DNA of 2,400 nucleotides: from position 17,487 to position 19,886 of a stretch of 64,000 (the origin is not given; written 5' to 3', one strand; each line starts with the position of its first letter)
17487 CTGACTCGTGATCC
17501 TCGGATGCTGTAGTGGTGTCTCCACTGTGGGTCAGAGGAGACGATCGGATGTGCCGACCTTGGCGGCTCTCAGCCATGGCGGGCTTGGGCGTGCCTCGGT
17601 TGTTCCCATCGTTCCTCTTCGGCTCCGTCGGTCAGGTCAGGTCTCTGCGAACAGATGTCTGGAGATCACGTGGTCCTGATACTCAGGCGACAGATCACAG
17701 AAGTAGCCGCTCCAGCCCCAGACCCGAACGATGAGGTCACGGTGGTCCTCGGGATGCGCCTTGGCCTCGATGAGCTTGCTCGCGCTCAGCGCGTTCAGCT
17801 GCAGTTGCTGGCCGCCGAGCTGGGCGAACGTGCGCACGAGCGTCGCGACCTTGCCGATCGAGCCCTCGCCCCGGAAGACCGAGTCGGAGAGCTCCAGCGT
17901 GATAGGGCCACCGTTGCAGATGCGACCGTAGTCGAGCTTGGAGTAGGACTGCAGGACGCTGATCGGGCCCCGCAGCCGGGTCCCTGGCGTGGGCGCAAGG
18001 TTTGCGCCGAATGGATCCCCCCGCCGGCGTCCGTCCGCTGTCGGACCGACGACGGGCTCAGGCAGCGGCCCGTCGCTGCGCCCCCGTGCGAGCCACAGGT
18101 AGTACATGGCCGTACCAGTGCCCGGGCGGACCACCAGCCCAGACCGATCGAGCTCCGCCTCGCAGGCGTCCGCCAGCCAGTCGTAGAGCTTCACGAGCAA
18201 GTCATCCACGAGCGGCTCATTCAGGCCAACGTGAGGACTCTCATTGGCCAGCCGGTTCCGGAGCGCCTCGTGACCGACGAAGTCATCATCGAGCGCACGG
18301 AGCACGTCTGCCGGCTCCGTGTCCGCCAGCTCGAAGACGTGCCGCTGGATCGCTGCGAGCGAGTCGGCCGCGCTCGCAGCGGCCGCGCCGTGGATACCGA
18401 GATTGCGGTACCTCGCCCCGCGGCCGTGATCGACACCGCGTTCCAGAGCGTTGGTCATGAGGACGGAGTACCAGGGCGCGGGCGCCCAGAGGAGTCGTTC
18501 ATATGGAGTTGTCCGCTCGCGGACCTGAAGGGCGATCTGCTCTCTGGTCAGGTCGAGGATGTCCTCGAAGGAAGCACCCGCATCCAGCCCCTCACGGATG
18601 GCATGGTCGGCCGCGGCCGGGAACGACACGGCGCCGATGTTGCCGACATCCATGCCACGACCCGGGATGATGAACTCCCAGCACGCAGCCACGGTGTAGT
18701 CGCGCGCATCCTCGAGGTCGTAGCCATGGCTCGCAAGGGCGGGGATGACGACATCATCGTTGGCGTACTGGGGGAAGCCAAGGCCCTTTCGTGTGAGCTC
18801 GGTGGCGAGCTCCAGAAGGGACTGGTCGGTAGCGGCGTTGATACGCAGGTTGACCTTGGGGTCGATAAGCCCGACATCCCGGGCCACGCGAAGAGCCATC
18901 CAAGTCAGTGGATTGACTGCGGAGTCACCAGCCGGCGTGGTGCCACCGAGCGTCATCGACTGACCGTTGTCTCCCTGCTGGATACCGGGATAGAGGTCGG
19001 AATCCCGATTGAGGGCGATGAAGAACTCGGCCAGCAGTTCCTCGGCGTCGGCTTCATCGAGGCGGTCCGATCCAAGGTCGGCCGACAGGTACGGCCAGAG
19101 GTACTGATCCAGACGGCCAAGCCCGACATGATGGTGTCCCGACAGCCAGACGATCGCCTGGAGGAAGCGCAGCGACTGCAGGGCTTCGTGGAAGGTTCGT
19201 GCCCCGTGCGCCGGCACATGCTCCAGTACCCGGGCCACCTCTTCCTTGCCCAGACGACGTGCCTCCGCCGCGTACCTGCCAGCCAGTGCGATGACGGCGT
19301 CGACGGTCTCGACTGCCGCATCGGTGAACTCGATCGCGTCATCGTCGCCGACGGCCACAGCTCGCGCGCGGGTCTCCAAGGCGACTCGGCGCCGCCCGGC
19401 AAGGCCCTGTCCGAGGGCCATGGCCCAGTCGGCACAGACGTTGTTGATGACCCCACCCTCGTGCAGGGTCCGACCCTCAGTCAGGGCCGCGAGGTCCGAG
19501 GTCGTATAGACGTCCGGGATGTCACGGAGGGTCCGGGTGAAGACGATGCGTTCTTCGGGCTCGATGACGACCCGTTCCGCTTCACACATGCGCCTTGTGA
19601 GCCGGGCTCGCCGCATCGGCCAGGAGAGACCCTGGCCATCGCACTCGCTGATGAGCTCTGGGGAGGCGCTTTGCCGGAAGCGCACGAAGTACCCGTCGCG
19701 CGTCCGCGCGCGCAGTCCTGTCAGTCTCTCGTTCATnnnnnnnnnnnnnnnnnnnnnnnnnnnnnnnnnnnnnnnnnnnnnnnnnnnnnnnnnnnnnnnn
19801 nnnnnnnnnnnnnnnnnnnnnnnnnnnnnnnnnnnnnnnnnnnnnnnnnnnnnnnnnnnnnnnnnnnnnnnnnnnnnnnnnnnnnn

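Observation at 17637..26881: A compact glycyl-radical enzyme and its minimal activase are the last genes of an araA/sugar-ABC operon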

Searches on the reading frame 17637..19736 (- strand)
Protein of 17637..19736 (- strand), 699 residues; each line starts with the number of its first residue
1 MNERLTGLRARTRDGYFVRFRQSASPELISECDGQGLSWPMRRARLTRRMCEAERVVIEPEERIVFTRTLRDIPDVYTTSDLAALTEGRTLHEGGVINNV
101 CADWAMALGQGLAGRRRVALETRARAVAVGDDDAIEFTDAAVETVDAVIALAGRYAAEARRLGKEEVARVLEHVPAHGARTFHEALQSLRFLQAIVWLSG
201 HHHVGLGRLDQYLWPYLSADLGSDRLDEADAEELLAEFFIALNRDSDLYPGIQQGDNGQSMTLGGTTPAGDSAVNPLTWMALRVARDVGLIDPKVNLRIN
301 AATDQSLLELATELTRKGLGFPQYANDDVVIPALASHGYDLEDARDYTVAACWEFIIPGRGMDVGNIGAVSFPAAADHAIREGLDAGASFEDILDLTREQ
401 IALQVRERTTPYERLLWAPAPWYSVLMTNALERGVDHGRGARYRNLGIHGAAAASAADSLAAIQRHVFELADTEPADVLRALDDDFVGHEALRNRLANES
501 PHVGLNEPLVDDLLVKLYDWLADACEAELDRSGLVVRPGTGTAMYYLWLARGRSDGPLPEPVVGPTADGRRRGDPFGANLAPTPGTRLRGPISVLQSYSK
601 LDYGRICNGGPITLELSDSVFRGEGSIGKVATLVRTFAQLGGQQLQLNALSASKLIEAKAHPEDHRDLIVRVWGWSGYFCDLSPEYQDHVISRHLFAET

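Call 6: search_protein_families(library=pfam, proteins=[window:17637-19736:-])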
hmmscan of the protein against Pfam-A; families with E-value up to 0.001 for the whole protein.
window:17637-19736:- (699 aa): 2 families
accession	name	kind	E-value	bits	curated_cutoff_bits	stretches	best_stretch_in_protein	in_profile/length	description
PF02901.20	PFL-like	-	1.8e-85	288.3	24.3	1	92-539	152-636/647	Pyruvate formate lyase-like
PF01228.26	Gly_radical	-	7.6e-19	68.6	22.2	1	579-680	4-106/106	Glycine radical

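Call 7: search_protein_families(library=ncbifam, proteins=[window:17637-19736:-])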
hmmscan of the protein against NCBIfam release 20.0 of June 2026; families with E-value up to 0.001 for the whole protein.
window:17637-19736:- (699 aa): 12 families
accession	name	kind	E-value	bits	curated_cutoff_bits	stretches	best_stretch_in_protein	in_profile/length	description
TIGR01774.1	PFL2-3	subfamily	2.2e-92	310.7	678.2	1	100-693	158-781/786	formate C-acetyltransferase/glycerol dehydratase family glycyl radical enzyme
NF007437.0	PRK09983.1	equivalog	1.8e-75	254.5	1109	1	152-694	214-761/765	formate C-acetyltransferase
NF048011.1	SfplDhtHpsGDes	equivalog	2.3e-69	234.6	1000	2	128-383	217-491/821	(2S)-3-sulfopropanediol dehydratase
NF043068.1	glycl_HYPD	equivalog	3.9e-69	233.6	1100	1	144-693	202-779/784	trans-4-hydroxy-L-proline dehydratase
TIGR04394.1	choline_CutC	equivalog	6.4e-66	223.4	1050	1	131-696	194-786/789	choline trimethylamine-lyase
NF048009.1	SfplDhtHpfGKleb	equivalog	3.3e-54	184.3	1000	2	418-693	548-819/824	(2S)-3-sulfopropanediol dehydratase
NF033718.1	indole_decarb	equivalog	3.1e-50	171.2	1100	2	132-385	251-524/868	indoleacetate decarboxylase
NF033715.1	glycyl_HPDL_Lrg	equivalog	2.4e-35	121.6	1150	2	499-694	712-897/901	4-hydroxyphenylacetate decarboxylase large subunit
NF038360.1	rad_fix_GrcA3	exception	3.2e-12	46.4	158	1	628-695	7-74/78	autonomous glycyl radical cofactor GrcA3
TIGR01255.1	pyr_form_ly_1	equivalog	2.2e-10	39.7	994.2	1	564-695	602-740/744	formate C-acetyltransferase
TIGR04365.1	spare_glycyl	equivalog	7e-08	32.8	170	1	638-694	65-121/126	autonomous glycyl radical cofactor GrcA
NF008341.1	PRK11127.1-1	equivalog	2.8e-05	24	145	1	646-696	27-77/80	autonomous glycyl radical cofactor GrcA2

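Call 12: find_homologous_proteins(query=window:17637-19736:-)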
Query window:17637-19736:- (699 aa): 4970 proteins with E <= 0.001 among 8000 candidates; the best 120 are listed.
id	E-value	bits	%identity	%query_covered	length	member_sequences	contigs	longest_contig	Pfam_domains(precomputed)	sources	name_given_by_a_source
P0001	0.0e+0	1587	100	100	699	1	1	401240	PF02901.21,PF01228.27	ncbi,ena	-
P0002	0.0e+0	1377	86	100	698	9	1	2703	PF02901.21,PF01228.27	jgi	jgi:pyruvate-formate lyase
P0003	0.0e+0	1377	86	100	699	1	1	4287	PF02901.21,PF01228.27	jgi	jgi:pyruvate-formate lyase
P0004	0.0e+0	1371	86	100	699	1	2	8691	PF02901.21,PF01228.27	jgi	jgi:pyruvate-formate lyase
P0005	0.0e+0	1370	86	100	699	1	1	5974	PF02901.21,PF01228.27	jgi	jgi:pyruvate-formate lyase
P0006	0.0e+0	1362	85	100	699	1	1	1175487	PF02901.21,PF01228.27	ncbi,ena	-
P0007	0.0e+0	1328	83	100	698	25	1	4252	PF02901.21,PF01228.27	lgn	-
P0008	0.0e+0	1326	83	100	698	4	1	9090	PF02901.21,PF01228.27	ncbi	-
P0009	0.0e+0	1314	82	100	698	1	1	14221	PF02901.21,PF01228.27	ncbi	-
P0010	0.0e+0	1314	82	100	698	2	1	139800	PF02901.21,PF01228.27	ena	-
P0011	0.0e+0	1300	81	100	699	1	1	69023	PF02901.21,PF01228.27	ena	-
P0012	0.0e+0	1299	82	100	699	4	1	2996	PF02901.21,PF01228.27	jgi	jgi:pyruvate-formate lyase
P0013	0.0e+0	1295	82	100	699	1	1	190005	PF02901.21,PF01228.27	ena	-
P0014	0.0e+0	1290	82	100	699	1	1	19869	PF02901.21,PF01228.27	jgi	jgi:pyruvate-formate lyase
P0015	0.0e+0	1286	82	100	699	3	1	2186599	PF02901.21,PF01228.27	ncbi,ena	-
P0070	5.4e-291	985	63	100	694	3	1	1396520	PF02901.21,PF01228.27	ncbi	-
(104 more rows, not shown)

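Call 14: find_related_loci(query=window:17637-19736:-, collection=genome_contigs, flank=10000)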
Query window:17637-19736:- (699 aa) in genome_contigs; peptide patterns used: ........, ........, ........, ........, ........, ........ (x = any residue, [..] = any of these).
600 stretches matched a pattern (row limit reached: there are more); 513 encode a relative of the query (tblastn E <= 1e-3); the best 80 are kept; 80 distinct loci.
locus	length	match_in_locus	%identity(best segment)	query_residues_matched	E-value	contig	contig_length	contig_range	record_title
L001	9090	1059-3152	83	1-699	0e+0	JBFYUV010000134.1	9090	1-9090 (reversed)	MAG: Chloroflexota bacterium isolate PPR_0304 k121_1228347, whole genome shotgun sequence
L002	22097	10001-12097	82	1-699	0e+0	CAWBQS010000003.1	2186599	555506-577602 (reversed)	MAG: uncultured Chloroflexia bacterium isolate MFD00905.bin.2.47 genome assembly, contig: contig_1949, whole genome shot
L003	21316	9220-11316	81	1-699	0e+0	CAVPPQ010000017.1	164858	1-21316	MAG: uncultured Chloroflexia bacterium isolate MFD09848.bin.1.119 genome assembly, contig: contig_32214, whole genome sh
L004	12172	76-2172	78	1-699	0e+0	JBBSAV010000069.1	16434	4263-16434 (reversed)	MAG: Candidatus Limnocylindrales bacterium isolate La6_metabat2.046 La6_metabat2.046_K_1922800_L_16434_cov_13.9896, whol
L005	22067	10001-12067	62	1-696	0e+0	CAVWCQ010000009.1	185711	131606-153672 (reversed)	MAG: uncultured Chloroflexia bacterium isolate MFD03899.bin.2.186 genome assembly, contig: contig_7026, whole genome sho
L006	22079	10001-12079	62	1-696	0e+0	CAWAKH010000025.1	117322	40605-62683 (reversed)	MAG: uncultured Chloroflexia bacterium isolate MFD02416.bin.1.374 genome assembly, contig: contig_66327, whole genome sh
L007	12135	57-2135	63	1-696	0e+0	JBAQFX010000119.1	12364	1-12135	MAG: Anaerolineales bacterium isolate MFD06995_ilm_asm_bin3 k127_210923, whole genome shotgun sequence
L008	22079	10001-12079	61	1-696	0e+0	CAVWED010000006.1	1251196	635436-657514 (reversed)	MAG: uncultured Chloroflexia bacterium isolate MFD01223.bin.1.30 genome assembly, contig: contig_6409, whole genome shot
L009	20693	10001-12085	64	1-698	0e+0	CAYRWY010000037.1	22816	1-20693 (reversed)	MAG TPA_asm: uncultured Anaerolineaceae bacterium isolate binchicken_co20_393 genome assembly, contig: NODE_4537_length_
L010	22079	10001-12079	60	1-696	0e+0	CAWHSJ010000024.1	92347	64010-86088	MAG: uncultured Chloroflexia bacterium isolate MFD05942.bin.1.295 genome assembly, contig: contig_84536, whole genome sh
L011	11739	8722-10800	60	1-696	0e+0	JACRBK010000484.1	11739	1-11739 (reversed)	MAG: Chloroflexi bacterium isolate NC_groundwater_1618_Pr3_B-0.1um_56_17 SR-2_scaffold_141_1966167, whole genome shotgun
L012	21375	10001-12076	61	1-695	0e+0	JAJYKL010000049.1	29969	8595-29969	MAG: Chloroflexi bacterium isolate DBS2-1.bin38 NODE_2604_length_29969_cov_2.551203, whole genome shotgun sequence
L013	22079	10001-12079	60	1-696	0e+0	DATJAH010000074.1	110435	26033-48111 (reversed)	MAG TPA_asm: Anaerolineales bacterium isolate SMAG_U15322 k141_4395377, whole genome shotgun sequence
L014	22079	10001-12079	61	1-696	0e+0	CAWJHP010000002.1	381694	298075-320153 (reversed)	MAG: uncultured Chloroflexia bacterium isolate MFD03726.bin.1.113 genome assembly, contig: contig_33314, whole genome sh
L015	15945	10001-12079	60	1-696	0e+0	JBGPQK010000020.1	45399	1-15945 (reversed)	MAG: Anaerolineae bacterium isolate OBJ1_062018_150_34 k141_1658374_length_45399_cov_24.7860, whole genome shotgun seque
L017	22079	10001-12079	62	1-696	0e+0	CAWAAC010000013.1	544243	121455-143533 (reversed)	MAG: uncultured Chloroflexia bacterium isolate MFD01689.bin.2.45 genome assembly, contig: contig_23811, whole genome sho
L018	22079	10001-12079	59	1-696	0e+0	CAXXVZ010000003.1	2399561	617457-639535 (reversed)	MAG: Treponemataceae bacterium isolate 08f406a1-65ce-4a28-8a1b-b7e70c6c0ca5 genome assembly, contig: contig_3, whole gen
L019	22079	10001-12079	61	1-696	0e+0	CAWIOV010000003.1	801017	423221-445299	MAG: uncultured Chloroflexia bacterium isolate MFD01689.bin.1.12 genome assembly, contig: contig_22585, whole genome sho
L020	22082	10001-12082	60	1-697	0e+0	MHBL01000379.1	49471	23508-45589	MAG: Lentisphaerae bacterium RIFOXYA12_64_32 RifOxyA12_Lentisphaerae_64_32_updatedv2_44, whole genome shotgun sequence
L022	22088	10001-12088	59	1-699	0e+0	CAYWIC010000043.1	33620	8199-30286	MAG TPA_asm: uncultured Anaerolineales bacterium isolate binchicken_co65_55 genome assembly, contig: NODE_5204_length_33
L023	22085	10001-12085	61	1-697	0e+0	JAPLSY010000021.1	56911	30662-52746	MAG: Kiritimatiellaeota bacterium isolate LacPavin_0419_WC90_MAG_56_158 LacPavin_0419_WC90_scaffold_187936, whole genome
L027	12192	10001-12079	60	1-696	0e+0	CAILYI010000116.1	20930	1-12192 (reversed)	MAG: uncultured Anaerolineae bacterium isolate Day6-6_bin-243 genome assembly, contig: bin-243:116/311, whole genome sho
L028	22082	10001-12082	59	1-697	0e+0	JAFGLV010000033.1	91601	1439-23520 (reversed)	MAG: Sedimentisphaerales bacterium isolate Zod_Metabat.417 k87_2196479, whole genome shotgun sequence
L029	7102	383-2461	58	1-696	0e+0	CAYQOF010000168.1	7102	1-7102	MAG TPA_asm: uncultured Anaerolinea sp. isolate SRP257756_co1_161 genome assembly, contig: NODE_9848_length_7102_cov_13.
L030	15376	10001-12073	60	1-695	0e+0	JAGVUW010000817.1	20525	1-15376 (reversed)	MAG: Verrucomicrobia bacterium isolate WAS_Bin_35 WAS_Bin_35_scaffold_1029, whole genome shotgun sequence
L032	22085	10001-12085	60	1-698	0e+0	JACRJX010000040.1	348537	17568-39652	MAG: Verrucomicrobia bacterium isolate NC_groundwater_1840_Pr3_B-0.1um_61_25 SR-2_scaffold_141_2995552, whole genome sho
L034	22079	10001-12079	60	1-696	0e+0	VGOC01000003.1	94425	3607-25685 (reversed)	MAG: Chloroflexi bacterium isolate K_DeepCast_250m_m1_342 K_DeepCast_250m_m1_342_Ga0194125_10000197, whole genome shotgu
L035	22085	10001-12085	60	1-697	0e+0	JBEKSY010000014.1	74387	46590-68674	MAG: Anaerolineales bacterium isolate SPRUCE 545 SPRUCE_545_14, whole genome shotgun sequence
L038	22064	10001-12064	58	4-696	0e+0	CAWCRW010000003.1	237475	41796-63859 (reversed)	MAG: uncultured Acidobacteriaceae bacterium isolate MFD04434.bin.1.145 genome assembly, contig: contig_30401, whole geno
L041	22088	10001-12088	57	1-698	0e+0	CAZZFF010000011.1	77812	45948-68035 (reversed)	MAG TPA_asm: uncultured Verrucomicrobiota bacterium isolate binchicken_co3_5 genome assembly, contig: NODE_847_length_77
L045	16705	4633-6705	58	1-695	0e+0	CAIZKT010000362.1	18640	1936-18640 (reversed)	MAG: uncultured Victivallales bacterium isolate Loc090907-8m_bin-406 genome assembly, contig: bin-406:0362/1064, whole g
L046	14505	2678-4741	53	1-696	0e+0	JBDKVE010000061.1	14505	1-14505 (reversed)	MAG: Anaerohalosphaeraceae bacterium isolate 8_bin.82 c_000000408076, whole genome shotgun sequence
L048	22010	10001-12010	55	20-696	0e+0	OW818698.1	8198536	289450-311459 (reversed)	metagenome genome assembly, chromosome: 1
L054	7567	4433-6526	52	1-697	0e+0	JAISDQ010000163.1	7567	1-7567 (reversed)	MAG: Synergistaceae bacterium isolate Gx485_bin140 k119_4330230, whole genome shotgun sequence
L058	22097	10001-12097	52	1-697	0e+0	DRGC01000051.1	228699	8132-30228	MAG TPA_asm: Phycisphaerae bacterium isolate HyVt-337 HyVt-337_k145_189999, whole genome shotgun sequence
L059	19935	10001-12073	58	4-697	0e+0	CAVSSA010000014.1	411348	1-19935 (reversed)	MAG: uncultured Acidobacteriota bacterium isolate MFD05580.bin.1.50 genome assembly, contig: contig_3508, whole genome s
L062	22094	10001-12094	60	1-696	0e+0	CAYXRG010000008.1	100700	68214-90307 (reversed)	MAG TPA_asm: uncultured Caldilineaceae bacterium isolate SRP241326_co3_338 genome assembly, contig: NODE_360_length_1007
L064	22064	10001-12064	59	2-693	0e+0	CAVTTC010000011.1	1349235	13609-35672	MAG: uncultured Acidobacteriota bacterium isolate MFD00822.bin.2.80 genome assembly, contig: contig_48516, whole genome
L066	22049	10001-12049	50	2-693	0e+0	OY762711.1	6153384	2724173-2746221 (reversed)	MAG: Sedimentisphaerales bacterium isolate 370b4a7f-3155-49ac-97a8-084c2d75e38e genome assembly, chromosome: 1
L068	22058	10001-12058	45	1-696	0e+0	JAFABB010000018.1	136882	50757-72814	MAG: Bacillota bacterium isolate OH_SBB_108 k127_482327, whole genome shotgun sequence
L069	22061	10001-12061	43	1-693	0e+0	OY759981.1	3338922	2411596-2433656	MAG: Prolixibacteraceae bacterium isolate a65ce3e3-c5f4-4774-b918-da8a2197b833 genome assembly, chromosome: 1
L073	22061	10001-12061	43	1-693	0e+0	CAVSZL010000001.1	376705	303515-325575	MAG: uncultured Bacteroidales bacterium isolate MFD04716.bin.1.396 genome assembly, contig: contig_12528, whole genome s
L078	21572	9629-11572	47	40-693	0e+0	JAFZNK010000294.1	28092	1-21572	MAG: Thermoguttaceae bacterium isolate RGIG7925 Water_buffalos_Rumen-1__c1107323, whole genome shotgun sequence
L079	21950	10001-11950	45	40-698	0e+0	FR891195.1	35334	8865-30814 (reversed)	Firmicutes bacterium CAG:272, WGS project CBFW01000000 data, scaffold: scf325, whole genome shotgun sequence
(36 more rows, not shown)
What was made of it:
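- At least 513 genomic hits were found (call 14).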

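Call 18: search_protein_families(library=pfam, proteins=[L068:21008-22058:+, L062:8064-9239:+, L027:8140-9231:+, L034:5954-6961:+, L054:121-1050:+, L029:3644-4333:+, L010:6644-7609:-, L064:8415-9998:+, L007:4820-5812:+, L007:7497-8141:+])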
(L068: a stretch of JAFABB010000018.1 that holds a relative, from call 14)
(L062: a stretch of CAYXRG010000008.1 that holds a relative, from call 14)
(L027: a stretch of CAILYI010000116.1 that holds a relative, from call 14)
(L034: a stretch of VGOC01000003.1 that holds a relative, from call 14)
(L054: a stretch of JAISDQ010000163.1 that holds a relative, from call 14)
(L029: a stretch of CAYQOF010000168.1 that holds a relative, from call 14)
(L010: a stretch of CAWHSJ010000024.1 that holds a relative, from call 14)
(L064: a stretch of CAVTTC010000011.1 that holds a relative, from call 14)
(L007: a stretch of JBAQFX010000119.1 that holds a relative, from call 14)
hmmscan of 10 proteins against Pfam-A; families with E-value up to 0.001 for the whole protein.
L068:21008-22058:+ (350 aa): 6 families
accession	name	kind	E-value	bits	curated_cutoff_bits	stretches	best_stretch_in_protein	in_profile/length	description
PF00005.33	ABC_tran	-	1.4e-41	142.7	25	2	25-177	1-137/137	ABC transporter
PF13304.12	AAA_21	-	7.8e-10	39.7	27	1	38-128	2-109/304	AAA domain, putative AbiEii toxin, Type IV TA system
PF02367.23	TsaE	-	0.00022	21.6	26.6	0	31-55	17-41/128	Threonylcarbamoyl adenosine biosynthesis protein TsaE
PF03193.22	RsgA_GTPase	-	0.00043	20.6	30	0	25-64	97-135/174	RsgA GTPase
PF13401.12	AAA_22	-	0.00049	20.9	27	0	36-202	6-119/130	AAA domain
PF13555.12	AAA_29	-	0.00082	19.5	27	0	26-52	13-39/61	P-loop containing region of AAA domain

L062:8064-9239:+ (391 aa): 4 families
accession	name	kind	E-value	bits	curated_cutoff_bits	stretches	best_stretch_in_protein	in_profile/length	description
PF13377.12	Peripla_BP_3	-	9e-44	149.9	26.5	1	185-345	1-167/167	Periplasmic binding protein-like domain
PF00532.27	Peripla_BP_1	-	9.6e-41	140.5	22.2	1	76-340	1-278/281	Periplasmic binding proteins and sugar binding domain of LacI family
PF13407.12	Peripla_BP_4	-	3.3e-21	76.4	35.1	1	79-321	1-252/258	Periplasmic binding protein domain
PF00356.27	LacI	-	2.7e-15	56.3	27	1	20-63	1-44/46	Bacterial regulatory proteins, lacI family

L027:8140-9231:+ (363 aa): 1 family
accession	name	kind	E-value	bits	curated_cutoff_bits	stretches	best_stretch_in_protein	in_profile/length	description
PF01208.23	URO-D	-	3.7e-30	105.5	23.9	1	109-356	97-345/346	Uroporphyrinogen decarboxylase (URO-D)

L034:5954-6961:+ (335 aa): 2 families
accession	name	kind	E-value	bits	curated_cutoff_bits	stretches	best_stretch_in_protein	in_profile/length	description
PF13407.12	Peripla_BP_4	-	1.9e-29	103.4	35.1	1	42-295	3-247/258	Periplasmic binding protein domain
PF00532.27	Peripla_BP_1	-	5.5e-06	26.5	22.2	1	57-253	20-205/281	Periplasmic binding proteins and sugar binding domain of LacI family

L054:121-1050:+ (309 aa): 2 families
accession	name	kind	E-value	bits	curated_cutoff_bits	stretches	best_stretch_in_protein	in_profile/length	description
PF13407.12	Peripla_BP_4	-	2.9e-61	207.7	35.1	1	41-285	10-257/258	Periplasmic binding protein domain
PF00532.27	Peripla_BP_1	-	1.4e-17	64.5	22.2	1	41-241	13-210/281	Periplasmic binding proteins and sugar binding domain of LacI family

L029:3644-4333:+ (229 aa): 2 families
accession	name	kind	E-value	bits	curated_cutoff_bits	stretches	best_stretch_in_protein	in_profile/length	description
PF02310.24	B12-binding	-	2e-26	92.7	32.1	1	105-217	1-120/121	B12 binding domain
PF02607.22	B12-binding_2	-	5.4e-21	75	23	1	21-93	3-74/74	B12 binding domain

L010:6644-7609:- (321 aa): 1 family
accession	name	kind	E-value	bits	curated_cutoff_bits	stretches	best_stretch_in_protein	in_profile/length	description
PF01841.26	Transglut_core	-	4.5e-20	72.4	23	1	150-255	2-108/108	Transglutaminase-like superfamily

L064:8415-9998:+ (527 aa): 2 families
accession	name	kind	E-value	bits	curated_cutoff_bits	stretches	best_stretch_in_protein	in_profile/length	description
PF00083.30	Sugar_tr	-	6.7e-111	371.8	22.3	1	90-515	2-450/452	Sugar (and other) transporter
PF07690.21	MFS_1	-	1.2e-31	110.4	33.4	2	94-361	2-236/347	Major Facilitator Superfamily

L007:4820-5812:+ (330 aa): 4 families
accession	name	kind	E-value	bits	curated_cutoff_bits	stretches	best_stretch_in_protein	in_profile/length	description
PF00107.32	ADH_zinc_N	-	1.7e-20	73.7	31.8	1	165-292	1-128/129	Zinc-binding dehydrogenase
PF08240.17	ADH_N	-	3.4e-16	59.8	23.5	1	23-127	1-104/104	Alcohol dehydrogenase GroES-like domain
PF16912.11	Glu_dehyd_C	-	2e-09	37.7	34.9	1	134-317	4-200/211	Glucose dehydrogenase C-terminus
PF13602.12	ADH_zinc_N_2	-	3.3e-07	31.8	27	1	219-317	20-122/134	Zinc-binding dehydrogenase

L007:7497-8141:+ (214 aa): 1 family
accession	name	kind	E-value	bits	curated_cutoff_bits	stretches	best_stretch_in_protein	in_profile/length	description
PF00596.27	Aldolase_II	-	1.6e-54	185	22.2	1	9-183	2-181/183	Class II Aldolase and Adducin N-terminal domain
